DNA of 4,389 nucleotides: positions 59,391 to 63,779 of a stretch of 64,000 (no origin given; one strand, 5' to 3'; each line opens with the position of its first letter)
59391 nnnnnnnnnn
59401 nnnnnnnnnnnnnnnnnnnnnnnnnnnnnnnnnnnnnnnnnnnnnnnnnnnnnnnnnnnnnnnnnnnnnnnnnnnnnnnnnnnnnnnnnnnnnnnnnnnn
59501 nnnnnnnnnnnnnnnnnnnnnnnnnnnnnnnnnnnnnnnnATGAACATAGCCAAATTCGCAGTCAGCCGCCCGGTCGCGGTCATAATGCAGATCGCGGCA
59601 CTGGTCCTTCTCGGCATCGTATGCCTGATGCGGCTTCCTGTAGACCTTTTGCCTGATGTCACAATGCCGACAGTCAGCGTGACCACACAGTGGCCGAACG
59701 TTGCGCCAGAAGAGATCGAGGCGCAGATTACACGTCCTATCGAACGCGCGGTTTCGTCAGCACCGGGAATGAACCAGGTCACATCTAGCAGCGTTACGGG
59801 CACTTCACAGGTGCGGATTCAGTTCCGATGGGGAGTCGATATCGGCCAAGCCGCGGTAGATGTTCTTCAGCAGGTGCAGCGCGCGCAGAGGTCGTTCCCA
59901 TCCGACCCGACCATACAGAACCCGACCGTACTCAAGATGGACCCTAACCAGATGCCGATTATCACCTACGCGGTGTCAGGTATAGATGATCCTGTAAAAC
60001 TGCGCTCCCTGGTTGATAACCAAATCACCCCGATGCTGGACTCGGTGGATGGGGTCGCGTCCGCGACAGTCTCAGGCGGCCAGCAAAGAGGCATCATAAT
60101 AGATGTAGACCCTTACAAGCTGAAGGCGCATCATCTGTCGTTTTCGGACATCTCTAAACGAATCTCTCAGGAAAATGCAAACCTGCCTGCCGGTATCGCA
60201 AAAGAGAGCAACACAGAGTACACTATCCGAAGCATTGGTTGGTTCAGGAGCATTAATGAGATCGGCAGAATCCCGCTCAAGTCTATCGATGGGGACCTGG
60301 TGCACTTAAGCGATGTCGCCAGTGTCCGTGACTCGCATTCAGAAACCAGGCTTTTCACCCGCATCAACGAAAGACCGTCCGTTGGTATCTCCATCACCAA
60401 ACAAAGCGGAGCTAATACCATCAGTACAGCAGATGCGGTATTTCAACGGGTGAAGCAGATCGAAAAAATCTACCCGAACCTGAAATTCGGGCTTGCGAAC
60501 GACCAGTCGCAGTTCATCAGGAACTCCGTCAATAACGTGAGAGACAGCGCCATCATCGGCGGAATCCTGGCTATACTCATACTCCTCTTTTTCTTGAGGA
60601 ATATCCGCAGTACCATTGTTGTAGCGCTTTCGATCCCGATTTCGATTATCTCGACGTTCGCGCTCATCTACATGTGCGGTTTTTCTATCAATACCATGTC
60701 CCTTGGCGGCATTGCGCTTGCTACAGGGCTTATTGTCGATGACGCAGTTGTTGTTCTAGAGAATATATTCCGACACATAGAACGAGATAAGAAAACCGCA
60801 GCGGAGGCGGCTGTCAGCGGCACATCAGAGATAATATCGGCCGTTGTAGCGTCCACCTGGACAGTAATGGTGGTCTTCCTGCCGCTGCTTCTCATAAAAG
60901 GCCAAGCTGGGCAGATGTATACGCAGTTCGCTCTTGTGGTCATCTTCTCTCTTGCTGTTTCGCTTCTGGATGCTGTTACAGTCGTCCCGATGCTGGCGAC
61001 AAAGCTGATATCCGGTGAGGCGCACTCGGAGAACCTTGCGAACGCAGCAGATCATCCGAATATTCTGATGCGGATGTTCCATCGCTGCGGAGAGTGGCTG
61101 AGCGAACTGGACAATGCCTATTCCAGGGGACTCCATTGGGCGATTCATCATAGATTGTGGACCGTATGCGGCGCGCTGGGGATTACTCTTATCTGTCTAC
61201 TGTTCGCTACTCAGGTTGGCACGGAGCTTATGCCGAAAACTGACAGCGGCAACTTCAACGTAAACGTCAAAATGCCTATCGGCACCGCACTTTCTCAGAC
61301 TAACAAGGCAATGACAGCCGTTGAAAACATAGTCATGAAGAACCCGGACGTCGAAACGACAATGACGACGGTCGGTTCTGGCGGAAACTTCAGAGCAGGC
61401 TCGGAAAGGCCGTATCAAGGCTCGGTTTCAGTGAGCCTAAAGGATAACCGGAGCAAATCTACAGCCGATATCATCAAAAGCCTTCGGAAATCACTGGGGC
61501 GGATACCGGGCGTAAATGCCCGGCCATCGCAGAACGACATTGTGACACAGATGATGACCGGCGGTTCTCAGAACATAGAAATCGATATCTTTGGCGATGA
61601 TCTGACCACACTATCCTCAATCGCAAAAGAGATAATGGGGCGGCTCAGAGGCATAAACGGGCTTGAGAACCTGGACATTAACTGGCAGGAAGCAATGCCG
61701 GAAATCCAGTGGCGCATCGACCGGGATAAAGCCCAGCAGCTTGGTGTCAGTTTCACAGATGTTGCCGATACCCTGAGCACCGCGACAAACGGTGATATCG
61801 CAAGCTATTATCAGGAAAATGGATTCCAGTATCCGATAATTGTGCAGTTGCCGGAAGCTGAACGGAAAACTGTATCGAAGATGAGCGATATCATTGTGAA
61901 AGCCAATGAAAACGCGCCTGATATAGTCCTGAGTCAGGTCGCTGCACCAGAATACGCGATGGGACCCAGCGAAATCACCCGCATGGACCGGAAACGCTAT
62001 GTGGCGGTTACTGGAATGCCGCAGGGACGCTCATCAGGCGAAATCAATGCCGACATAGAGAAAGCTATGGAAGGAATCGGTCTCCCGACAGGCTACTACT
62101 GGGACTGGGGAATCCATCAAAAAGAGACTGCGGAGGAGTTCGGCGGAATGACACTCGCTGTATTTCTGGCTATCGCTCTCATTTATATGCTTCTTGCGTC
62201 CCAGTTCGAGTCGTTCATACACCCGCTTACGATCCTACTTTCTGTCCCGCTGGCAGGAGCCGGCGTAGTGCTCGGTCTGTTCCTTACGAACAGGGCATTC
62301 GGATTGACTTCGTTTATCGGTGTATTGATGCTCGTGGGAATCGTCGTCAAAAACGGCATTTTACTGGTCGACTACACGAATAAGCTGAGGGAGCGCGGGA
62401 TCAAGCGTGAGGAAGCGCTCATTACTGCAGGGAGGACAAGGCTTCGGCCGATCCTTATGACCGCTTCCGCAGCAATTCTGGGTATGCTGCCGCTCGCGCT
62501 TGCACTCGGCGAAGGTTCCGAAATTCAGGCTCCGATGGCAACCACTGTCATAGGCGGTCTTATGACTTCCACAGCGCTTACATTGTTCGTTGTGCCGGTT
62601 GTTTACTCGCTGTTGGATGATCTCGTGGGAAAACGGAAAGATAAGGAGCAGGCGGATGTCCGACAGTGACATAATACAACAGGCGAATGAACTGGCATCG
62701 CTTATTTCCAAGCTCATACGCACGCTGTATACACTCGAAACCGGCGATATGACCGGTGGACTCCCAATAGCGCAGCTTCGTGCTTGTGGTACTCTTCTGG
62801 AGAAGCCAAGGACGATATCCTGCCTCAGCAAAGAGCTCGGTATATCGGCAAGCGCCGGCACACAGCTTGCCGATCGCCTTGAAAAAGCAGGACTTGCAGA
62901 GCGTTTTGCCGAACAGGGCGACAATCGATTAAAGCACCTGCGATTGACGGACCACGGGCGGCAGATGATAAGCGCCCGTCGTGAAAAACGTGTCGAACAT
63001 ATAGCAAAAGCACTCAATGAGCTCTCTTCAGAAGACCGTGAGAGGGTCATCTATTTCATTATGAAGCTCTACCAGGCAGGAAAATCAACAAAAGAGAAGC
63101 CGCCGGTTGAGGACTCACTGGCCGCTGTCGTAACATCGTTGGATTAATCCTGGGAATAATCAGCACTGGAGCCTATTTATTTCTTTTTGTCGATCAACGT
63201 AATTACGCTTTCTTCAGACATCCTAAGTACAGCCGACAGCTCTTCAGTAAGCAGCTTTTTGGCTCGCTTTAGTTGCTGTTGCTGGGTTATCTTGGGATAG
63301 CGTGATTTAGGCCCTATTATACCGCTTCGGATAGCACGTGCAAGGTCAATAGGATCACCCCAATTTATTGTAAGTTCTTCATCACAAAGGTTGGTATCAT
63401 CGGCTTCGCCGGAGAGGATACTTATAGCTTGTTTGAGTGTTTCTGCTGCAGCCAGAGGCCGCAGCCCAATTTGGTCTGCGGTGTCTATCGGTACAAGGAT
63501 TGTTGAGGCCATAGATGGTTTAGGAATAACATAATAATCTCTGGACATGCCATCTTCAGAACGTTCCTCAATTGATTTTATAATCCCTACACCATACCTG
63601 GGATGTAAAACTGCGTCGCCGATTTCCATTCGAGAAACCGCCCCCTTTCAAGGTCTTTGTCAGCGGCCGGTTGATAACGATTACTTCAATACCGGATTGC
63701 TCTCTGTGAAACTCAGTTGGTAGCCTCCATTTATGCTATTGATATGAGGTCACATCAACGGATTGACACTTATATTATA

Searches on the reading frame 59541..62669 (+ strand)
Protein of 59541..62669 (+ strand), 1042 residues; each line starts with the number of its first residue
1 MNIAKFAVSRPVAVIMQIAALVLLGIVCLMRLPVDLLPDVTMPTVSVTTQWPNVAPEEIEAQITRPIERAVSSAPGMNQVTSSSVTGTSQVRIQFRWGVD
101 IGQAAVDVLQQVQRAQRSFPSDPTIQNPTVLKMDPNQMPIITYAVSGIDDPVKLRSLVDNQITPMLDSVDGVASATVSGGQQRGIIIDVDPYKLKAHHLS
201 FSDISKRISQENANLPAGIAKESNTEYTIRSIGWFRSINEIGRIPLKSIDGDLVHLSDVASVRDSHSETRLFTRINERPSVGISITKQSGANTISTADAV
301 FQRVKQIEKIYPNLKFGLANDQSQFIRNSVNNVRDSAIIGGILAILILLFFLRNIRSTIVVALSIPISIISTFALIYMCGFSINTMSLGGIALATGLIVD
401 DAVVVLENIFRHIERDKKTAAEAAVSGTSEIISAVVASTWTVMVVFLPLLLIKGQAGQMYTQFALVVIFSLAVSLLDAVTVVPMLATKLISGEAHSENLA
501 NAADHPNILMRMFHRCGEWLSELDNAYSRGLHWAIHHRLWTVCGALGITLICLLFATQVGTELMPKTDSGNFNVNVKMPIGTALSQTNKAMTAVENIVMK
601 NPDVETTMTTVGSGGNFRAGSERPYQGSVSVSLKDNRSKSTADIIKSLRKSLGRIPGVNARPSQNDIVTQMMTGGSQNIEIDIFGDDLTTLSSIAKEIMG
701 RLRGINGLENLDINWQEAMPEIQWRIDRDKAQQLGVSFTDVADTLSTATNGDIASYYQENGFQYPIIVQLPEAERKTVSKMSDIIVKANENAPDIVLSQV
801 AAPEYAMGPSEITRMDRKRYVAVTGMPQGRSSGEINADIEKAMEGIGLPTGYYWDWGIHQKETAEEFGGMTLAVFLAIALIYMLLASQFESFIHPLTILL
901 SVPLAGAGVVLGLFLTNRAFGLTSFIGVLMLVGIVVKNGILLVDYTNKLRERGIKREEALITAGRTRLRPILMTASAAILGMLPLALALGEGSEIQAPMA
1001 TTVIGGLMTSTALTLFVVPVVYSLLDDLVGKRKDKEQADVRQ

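Call 49: search_protein_families(library=pfam, proteins=[window:59541-62669:+], max_evalue=0.01)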
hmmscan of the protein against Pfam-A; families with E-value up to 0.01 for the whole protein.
window:59541-62669:+ (1042 aa): 3 families
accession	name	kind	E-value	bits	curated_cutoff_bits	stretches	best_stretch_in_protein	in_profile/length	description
PF00873.25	ACR_tran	-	5e-282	938.6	28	1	3-1025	1-1020/1021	AcrB/AcrD/AcrF family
PF03176.21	MMPL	-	1.9e-11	44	20.5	2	337-487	149-300/333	MMPL family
PF02355.23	SecD_SecF_C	-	5.9e-05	23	20.5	1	341-486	40-183/189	Protein export membrane protein SecD/SecF, C-terminal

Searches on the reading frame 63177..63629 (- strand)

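Call 65: search_protein_families(library=pfam, proteins=[window:63177-63629:-], max_evalue=0.001)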
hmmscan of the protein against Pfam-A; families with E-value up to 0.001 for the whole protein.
window:63177-63629:- (150 aa): 2 families
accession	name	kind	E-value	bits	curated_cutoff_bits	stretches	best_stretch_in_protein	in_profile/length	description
PF02559.22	CarD_TRCF_RID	-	1.2e-12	48.1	23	1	2-58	2-55/57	CarD-like/TRCF RID domain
PF21095.3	CarD_C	-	0.00017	21.9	23.1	1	88-147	28-87/87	CarD, C-terminal domain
